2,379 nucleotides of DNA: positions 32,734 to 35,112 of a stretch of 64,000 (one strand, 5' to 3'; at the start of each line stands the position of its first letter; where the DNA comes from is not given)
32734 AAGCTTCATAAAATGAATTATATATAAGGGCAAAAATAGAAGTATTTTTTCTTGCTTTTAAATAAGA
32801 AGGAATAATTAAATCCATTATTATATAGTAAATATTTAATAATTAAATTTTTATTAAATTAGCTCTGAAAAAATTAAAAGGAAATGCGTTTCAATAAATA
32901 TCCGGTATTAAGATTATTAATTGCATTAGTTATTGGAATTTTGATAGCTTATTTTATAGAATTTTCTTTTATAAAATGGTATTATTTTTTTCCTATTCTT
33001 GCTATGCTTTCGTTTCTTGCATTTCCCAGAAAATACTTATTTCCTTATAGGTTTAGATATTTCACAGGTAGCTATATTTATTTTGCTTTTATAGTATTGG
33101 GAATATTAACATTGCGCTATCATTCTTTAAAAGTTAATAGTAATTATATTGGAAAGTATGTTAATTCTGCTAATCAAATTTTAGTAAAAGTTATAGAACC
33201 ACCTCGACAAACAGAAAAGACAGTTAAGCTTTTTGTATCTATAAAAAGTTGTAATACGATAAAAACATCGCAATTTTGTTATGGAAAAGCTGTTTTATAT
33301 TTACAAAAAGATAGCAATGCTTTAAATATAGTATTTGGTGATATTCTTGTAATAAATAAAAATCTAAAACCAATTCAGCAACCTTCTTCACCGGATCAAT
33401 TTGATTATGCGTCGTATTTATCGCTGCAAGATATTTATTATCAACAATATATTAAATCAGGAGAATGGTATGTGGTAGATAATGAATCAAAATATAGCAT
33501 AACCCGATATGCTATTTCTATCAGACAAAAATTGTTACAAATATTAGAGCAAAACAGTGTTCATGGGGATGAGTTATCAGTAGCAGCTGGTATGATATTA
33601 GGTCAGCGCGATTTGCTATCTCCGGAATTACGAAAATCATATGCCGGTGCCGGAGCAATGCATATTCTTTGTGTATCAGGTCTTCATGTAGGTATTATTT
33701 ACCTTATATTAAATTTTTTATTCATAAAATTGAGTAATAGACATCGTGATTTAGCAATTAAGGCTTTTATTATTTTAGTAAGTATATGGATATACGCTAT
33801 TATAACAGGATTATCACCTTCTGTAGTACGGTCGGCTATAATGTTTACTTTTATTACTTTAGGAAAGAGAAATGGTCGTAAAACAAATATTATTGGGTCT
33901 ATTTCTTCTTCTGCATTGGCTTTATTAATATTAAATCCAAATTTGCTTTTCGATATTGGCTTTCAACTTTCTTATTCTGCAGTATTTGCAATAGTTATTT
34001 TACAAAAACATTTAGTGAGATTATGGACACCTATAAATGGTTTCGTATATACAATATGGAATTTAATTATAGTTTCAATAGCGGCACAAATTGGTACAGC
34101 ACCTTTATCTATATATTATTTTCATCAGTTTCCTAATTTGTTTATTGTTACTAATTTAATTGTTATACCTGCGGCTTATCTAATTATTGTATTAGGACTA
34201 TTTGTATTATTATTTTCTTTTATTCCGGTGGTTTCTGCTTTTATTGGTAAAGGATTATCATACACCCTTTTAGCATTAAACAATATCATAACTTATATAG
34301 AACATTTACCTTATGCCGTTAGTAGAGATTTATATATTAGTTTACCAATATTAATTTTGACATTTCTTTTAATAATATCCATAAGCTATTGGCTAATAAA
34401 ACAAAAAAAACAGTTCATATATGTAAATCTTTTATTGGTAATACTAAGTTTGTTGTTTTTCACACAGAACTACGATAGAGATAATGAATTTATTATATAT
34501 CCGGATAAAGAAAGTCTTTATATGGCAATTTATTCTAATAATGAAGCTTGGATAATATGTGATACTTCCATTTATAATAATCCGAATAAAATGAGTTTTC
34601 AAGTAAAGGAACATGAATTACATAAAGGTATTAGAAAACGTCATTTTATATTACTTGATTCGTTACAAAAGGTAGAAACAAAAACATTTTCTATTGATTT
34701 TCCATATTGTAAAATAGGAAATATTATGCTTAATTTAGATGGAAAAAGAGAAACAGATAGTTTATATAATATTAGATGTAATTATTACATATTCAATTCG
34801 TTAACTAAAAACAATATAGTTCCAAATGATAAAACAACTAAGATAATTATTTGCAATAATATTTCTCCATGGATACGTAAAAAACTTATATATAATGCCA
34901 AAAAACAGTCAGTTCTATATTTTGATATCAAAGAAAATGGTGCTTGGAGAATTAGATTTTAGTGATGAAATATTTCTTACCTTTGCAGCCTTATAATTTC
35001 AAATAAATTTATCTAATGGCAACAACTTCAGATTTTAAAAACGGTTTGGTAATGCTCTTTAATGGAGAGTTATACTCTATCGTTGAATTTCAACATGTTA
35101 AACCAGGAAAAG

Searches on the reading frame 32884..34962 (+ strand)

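Call 28: search_protein_families(library=pfam, proteins=[window:32884-34962:+], max_evalue=0.00001)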
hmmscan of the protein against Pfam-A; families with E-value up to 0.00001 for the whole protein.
window:32884-34962:+ (692 aa): 2 families
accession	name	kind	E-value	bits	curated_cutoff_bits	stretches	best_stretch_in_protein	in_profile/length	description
PF03772.21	Competence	-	1.5e-54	185.6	23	1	237-504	1-267/270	Competence protein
PF13567.11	DUF4131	-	2e-17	63.8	31.6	1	33-194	7-163/165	Domain of unknown function (DUF4131)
